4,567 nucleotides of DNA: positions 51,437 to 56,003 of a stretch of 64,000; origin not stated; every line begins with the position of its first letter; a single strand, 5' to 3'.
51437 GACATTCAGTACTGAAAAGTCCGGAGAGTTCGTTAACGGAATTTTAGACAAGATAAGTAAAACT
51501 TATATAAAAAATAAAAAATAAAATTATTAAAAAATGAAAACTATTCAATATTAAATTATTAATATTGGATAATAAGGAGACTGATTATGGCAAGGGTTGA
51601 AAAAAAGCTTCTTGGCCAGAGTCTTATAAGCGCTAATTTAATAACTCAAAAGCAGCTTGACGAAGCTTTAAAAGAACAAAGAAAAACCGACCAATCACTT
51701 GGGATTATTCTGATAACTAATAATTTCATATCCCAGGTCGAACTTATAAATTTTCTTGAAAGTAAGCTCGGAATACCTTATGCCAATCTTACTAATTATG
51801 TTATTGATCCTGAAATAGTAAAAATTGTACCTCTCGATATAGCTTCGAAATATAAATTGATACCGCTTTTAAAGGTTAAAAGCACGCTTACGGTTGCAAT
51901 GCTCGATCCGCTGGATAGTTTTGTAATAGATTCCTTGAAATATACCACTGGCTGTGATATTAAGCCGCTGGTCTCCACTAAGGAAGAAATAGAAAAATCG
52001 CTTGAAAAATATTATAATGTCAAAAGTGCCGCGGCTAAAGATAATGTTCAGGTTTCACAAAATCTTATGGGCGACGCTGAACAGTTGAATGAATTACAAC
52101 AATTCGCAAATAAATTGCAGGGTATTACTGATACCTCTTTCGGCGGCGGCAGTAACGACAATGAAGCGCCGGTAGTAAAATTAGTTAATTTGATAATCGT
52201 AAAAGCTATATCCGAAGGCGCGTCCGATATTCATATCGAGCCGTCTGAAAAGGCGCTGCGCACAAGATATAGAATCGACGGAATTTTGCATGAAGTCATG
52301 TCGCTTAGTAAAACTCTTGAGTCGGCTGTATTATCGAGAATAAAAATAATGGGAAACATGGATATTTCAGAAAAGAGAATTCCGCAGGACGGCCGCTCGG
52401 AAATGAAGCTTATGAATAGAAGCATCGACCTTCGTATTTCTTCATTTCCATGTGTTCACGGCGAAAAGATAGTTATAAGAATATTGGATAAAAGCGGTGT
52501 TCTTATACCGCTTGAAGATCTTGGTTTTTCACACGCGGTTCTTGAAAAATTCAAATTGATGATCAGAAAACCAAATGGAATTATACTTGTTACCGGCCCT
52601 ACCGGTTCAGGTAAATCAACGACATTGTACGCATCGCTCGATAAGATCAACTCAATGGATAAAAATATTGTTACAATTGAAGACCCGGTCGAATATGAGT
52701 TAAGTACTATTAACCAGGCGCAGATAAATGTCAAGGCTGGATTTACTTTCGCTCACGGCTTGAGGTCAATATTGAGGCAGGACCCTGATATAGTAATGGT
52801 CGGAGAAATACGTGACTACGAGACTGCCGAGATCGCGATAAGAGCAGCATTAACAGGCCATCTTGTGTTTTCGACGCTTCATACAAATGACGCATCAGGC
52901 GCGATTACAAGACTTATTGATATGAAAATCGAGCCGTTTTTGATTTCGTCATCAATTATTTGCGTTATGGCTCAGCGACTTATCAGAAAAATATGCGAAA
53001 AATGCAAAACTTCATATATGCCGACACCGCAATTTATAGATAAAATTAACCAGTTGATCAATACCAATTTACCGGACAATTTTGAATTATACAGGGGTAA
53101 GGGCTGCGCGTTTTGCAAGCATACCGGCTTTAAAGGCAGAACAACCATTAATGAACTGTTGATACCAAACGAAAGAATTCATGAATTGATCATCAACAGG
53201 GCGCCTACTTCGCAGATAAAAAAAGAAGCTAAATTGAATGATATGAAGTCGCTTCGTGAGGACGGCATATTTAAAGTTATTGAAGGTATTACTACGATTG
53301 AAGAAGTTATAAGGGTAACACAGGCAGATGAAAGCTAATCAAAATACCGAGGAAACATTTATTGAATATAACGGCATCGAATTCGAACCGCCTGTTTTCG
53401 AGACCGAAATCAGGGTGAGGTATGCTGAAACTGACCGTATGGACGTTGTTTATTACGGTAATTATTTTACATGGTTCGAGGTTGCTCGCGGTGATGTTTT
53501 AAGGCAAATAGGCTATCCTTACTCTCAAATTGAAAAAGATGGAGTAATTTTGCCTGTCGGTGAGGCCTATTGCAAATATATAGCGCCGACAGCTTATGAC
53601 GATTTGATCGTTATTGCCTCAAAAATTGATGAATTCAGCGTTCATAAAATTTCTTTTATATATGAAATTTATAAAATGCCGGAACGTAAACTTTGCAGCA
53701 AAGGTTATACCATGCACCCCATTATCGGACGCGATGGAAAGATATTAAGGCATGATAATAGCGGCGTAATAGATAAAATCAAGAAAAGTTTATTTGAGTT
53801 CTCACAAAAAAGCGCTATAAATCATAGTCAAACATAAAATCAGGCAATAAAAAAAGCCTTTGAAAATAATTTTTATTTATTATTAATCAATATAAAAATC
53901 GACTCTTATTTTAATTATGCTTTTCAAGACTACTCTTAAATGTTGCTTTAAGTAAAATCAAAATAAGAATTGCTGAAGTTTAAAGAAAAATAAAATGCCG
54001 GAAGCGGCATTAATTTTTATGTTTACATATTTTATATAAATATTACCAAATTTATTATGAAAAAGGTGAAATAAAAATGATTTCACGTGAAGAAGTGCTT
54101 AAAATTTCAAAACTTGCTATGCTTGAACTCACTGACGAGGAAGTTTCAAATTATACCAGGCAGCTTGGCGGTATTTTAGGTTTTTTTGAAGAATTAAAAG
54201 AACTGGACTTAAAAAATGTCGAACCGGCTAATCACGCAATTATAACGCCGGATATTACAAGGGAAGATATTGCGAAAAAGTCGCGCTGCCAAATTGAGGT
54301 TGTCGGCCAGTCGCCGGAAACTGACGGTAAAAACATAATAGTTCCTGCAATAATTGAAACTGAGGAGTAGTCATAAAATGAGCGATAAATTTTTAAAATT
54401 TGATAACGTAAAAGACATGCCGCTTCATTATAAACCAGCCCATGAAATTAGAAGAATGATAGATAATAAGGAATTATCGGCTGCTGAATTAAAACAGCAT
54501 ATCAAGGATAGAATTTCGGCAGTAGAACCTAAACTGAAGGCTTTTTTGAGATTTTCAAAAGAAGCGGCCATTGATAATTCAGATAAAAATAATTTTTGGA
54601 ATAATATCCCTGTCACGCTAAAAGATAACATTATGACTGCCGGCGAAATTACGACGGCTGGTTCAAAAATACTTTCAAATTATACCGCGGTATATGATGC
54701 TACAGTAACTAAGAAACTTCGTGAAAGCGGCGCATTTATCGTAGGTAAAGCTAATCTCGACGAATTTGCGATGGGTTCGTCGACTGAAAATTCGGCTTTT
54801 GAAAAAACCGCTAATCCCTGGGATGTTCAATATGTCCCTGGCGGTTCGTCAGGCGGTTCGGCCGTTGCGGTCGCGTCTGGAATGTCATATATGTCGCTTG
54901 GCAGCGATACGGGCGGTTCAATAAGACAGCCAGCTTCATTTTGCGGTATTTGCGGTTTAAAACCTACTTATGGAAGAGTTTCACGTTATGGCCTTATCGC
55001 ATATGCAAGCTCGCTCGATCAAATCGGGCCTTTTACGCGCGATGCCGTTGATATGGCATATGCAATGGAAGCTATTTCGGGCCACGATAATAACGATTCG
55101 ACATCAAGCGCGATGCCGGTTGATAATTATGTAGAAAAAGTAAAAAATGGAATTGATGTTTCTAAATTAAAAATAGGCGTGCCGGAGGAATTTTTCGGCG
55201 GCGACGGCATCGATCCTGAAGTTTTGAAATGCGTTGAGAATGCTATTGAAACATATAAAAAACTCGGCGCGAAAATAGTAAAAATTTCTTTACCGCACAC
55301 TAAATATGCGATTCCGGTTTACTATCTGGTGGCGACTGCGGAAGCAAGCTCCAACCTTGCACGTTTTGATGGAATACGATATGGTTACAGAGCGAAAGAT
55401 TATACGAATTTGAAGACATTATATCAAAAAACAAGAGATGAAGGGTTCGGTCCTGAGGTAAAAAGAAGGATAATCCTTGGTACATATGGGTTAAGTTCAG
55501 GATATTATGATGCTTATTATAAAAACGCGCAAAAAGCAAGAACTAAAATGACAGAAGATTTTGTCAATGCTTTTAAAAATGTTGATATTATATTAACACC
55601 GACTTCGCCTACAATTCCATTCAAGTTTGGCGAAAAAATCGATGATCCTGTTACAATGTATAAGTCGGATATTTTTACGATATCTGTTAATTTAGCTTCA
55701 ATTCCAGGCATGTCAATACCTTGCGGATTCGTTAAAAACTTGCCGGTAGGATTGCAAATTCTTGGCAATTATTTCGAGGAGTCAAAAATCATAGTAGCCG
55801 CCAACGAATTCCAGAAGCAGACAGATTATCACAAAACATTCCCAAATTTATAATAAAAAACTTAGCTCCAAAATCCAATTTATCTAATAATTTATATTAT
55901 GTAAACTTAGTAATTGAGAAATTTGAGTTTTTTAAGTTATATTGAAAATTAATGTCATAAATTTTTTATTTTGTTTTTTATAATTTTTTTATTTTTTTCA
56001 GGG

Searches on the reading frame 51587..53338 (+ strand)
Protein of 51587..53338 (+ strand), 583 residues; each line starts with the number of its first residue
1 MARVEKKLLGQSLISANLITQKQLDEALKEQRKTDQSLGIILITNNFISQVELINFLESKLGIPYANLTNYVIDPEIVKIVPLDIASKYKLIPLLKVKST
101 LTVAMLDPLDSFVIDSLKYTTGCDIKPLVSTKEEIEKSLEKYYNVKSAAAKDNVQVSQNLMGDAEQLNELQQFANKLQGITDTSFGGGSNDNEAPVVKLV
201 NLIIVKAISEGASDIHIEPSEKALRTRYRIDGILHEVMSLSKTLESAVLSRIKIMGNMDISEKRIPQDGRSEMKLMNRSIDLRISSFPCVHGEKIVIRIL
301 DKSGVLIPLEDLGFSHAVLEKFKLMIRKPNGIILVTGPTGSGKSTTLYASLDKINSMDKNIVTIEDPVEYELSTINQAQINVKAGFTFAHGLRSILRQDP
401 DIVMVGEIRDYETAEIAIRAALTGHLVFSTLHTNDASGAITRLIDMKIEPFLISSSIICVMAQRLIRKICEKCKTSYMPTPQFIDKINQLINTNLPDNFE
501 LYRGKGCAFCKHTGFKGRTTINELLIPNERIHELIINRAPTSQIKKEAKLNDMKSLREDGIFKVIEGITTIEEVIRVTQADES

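Call 68: search_protein_families(library=pfam, proteins=[window:51587-53338:+], max_evalue=0.0001)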
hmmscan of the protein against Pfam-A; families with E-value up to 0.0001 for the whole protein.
window:51587-53338:+ (583 aa): 2 families
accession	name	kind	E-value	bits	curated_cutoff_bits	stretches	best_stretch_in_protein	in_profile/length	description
PF00437.27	T2SSE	-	5.9e-137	456.7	24.9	1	191-576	3-370/370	Type II/IV secretion system protein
PF05157.20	MshEN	-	4.6e-18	65.4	23.1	1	61-145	1-86/90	MshEN domain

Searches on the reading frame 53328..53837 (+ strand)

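Call 68: search_protein_families(library=pfam, proteins=[window:53328-53837:+], max_evalue=0.0001)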
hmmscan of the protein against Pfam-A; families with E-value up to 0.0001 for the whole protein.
window:53328-53837:+ (169 aa): 2 families
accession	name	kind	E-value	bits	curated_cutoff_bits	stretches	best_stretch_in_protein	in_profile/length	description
PF13279.12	4HBT_2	-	2.7e-11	44.4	25.5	1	30-135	1-106/122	Thioesterase-like superfamily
PF03061.28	4HBT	-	9.6e-08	32.7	20.6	1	40-121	3-77/79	Thioesterase superfamily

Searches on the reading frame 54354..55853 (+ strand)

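Call 68: search_protein_families(library=pfam, proteins=[window:54354-55853:+], max_evalue=0.0001)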
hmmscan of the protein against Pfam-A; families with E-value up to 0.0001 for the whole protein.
window:54354-55853:+ (499 aa): 1 family
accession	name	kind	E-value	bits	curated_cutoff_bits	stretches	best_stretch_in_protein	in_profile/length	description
PF01425.27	Amidase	-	1e-143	480.1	27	1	49-479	5-444/445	Amidase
